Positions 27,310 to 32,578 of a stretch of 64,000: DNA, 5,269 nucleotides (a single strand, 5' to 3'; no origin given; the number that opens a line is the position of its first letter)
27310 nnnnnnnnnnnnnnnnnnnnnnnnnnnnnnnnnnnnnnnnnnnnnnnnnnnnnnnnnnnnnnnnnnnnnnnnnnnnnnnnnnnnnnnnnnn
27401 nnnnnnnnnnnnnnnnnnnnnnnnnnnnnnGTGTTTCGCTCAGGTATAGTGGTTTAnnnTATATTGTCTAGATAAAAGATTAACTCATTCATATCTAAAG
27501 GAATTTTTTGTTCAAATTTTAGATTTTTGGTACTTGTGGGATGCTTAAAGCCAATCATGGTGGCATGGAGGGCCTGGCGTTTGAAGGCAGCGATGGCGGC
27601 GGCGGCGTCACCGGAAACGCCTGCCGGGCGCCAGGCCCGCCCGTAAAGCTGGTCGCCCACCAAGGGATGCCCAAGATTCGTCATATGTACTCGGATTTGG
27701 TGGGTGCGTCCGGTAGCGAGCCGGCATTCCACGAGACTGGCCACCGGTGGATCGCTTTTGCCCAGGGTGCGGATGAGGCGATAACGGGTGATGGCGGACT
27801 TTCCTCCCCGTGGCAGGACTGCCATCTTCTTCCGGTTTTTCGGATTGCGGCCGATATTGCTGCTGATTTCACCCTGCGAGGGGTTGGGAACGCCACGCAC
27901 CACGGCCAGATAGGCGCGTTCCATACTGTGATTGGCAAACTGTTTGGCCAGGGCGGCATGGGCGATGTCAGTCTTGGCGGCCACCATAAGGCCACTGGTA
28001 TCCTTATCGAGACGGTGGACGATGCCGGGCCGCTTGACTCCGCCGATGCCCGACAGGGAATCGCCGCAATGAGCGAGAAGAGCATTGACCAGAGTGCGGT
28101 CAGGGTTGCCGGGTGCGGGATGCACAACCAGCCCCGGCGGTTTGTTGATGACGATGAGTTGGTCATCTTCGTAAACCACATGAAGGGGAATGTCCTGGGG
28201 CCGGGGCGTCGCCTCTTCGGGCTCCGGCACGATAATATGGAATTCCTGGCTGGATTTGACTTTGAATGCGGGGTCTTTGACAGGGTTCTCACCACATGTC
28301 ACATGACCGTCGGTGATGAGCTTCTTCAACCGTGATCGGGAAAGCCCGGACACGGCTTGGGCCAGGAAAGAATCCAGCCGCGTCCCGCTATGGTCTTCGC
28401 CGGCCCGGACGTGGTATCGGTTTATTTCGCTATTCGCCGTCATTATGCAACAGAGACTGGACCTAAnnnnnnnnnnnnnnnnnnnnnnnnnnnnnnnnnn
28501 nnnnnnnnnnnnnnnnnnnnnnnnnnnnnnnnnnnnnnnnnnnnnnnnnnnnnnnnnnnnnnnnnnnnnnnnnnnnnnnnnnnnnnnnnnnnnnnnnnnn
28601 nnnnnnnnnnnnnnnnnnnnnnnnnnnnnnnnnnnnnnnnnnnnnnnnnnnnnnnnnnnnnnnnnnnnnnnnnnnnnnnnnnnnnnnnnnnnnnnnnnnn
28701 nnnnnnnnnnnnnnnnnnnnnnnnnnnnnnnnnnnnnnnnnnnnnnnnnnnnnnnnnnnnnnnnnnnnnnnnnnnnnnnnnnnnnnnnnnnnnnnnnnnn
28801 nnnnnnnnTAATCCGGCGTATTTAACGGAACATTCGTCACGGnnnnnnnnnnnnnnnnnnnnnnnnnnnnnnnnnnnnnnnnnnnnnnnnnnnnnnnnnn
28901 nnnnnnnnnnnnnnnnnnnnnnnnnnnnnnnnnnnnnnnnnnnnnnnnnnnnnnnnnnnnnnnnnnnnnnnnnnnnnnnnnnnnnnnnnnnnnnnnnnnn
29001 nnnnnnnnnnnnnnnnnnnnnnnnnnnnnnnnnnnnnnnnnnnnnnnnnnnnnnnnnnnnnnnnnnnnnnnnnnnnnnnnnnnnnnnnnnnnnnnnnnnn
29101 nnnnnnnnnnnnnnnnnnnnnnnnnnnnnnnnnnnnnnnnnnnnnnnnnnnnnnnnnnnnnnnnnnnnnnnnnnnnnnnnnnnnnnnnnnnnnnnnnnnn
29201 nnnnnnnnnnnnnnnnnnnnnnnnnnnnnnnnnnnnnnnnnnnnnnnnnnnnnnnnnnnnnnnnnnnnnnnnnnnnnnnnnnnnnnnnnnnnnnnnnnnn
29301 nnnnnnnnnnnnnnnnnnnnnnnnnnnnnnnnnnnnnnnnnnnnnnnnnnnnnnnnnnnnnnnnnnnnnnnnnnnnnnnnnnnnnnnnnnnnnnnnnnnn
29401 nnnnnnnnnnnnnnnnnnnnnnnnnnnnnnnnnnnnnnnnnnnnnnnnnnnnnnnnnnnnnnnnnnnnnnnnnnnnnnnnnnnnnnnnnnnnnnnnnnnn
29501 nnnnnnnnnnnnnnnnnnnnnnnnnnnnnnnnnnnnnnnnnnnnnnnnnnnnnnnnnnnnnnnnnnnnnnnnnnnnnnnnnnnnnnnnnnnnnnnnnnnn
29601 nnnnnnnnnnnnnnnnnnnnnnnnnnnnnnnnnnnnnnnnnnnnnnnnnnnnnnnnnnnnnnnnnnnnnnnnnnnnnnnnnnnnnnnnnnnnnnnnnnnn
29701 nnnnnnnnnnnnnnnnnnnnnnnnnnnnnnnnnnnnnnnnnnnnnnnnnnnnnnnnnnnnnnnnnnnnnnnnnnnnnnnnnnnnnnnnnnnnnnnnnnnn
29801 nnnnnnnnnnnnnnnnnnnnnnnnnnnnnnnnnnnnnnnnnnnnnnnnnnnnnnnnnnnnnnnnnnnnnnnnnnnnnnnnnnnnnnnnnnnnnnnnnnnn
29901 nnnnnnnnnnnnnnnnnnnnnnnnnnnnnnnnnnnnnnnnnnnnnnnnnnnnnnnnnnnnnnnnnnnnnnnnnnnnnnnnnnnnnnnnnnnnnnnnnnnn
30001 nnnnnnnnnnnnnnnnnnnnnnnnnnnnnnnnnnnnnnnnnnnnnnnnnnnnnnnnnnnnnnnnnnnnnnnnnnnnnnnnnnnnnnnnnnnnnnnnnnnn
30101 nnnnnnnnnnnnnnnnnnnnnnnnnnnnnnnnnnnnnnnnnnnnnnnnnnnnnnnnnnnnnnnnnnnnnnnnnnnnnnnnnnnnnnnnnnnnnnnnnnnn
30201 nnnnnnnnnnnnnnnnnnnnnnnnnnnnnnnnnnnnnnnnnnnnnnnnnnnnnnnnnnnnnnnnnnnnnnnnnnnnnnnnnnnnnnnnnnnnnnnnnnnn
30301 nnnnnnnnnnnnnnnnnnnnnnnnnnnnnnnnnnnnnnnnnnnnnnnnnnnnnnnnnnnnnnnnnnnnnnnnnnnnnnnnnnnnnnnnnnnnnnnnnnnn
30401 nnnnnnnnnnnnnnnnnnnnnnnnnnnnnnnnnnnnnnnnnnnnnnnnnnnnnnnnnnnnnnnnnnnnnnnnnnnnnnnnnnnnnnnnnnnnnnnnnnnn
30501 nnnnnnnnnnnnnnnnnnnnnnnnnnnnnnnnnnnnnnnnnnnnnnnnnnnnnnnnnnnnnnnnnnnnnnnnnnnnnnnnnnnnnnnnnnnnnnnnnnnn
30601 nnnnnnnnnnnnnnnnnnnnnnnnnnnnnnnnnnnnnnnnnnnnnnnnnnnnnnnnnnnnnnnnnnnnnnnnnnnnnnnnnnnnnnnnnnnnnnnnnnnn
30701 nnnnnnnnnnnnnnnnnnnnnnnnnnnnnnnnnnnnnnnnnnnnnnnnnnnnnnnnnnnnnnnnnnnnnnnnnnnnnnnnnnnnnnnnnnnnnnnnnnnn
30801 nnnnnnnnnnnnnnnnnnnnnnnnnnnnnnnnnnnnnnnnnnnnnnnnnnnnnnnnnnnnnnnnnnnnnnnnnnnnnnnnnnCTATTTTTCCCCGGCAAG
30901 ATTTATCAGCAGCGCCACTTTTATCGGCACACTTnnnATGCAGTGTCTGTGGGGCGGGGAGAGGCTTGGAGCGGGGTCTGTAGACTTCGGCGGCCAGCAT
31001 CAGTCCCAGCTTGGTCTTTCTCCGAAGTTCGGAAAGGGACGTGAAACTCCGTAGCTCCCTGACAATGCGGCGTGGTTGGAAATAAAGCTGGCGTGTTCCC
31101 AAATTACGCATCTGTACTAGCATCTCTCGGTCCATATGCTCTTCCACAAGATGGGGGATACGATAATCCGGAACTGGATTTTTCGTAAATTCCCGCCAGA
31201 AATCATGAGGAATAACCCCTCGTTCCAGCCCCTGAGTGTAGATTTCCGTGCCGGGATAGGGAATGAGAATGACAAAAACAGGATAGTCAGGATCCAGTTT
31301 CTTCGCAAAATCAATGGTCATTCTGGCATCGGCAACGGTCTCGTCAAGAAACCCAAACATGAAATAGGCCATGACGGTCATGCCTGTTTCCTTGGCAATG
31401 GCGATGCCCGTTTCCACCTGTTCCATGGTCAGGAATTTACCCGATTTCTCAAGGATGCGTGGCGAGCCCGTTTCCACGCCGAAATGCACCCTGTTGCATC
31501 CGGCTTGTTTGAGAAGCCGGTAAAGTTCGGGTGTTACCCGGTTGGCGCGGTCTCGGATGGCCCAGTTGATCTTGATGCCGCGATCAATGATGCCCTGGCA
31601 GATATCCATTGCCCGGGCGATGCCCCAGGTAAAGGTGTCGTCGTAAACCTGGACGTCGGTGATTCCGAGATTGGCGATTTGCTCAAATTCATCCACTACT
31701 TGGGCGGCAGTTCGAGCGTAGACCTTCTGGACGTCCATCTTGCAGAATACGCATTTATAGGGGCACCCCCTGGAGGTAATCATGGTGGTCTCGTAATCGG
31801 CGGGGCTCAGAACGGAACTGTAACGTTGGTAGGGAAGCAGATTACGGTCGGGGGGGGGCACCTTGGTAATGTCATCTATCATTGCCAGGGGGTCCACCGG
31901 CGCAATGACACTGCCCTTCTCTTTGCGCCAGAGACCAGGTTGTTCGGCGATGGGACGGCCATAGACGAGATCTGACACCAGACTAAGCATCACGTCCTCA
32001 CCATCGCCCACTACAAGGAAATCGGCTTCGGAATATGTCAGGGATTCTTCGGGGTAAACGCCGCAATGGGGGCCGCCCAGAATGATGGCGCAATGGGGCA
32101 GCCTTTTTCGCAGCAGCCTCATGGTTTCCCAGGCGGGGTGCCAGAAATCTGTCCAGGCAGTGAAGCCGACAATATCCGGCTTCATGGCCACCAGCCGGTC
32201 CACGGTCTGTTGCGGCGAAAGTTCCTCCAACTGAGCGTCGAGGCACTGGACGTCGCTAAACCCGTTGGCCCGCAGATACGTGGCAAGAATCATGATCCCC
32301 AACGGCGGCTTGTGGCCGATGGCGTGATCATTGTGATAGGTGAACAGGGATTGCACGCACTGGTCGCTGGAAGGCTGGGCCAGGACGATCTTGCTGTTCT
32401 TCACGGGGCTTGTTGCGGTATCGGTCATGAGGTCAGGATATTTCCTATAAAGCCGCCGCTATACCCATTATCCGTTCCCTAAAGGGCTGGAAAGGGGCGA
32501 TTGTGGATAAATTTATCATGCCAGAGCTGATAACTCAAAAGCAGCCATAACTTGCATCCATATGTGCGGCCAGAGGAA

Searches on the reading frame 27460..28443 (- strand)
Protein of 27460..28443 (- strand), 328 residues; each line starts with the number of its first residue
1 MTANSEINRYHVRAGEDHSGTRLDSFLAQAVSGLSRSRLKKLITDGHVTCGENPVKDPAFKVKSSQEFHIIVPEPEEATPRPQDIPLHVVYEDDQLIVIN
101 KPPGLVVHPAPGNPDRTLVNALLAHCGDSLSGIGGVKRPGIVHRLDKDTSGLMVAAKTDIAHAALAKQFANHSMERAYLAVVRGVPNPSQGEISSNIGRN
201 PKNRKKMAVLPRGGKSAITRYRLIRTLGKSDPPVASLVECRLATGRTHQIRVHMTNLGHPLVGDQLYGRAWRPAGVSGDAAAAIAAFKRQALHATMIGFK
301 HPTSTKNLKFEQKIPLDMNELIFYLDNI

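Call 71: search_protein_families(library=pfam, proteins=[window:27460-28443:-], max_evalue=0.0001)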
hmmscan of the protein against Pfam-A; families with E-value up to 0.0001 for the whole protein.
window:27460-28443:- (328 aa): 2 families
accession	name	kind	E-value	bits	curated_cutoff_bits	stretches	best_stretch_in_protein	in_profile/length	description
PF00849.27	PseudoU_synth_2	-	7.7e-34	117.5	26.8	1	95-254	1-150/152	RNA pseudouridylate synthase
PF01479.30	S4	-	3.5e-10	39.9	22.8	1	22-66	2-46/48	S4 domain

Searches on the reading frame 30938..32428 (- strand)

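Call 71: search_protein_families(library=pfam, proteins=[window:30938-32428:-], max_evalue=0.0001)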
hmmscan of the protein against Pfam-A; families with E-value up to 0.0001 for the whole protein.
window:30938-32428:- (497 aa): 2 families
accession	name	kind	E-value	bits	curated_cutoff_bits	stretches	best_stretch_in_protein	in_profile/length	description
PF04055.27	Radical_SAM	-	1e-21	78.2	29.5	1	216-375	1-166/166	Radical SAM superfamily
PF02310.24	B12-binding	-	1.2e-18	67.5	32.1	1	41-149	13-119/121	B12 binding domain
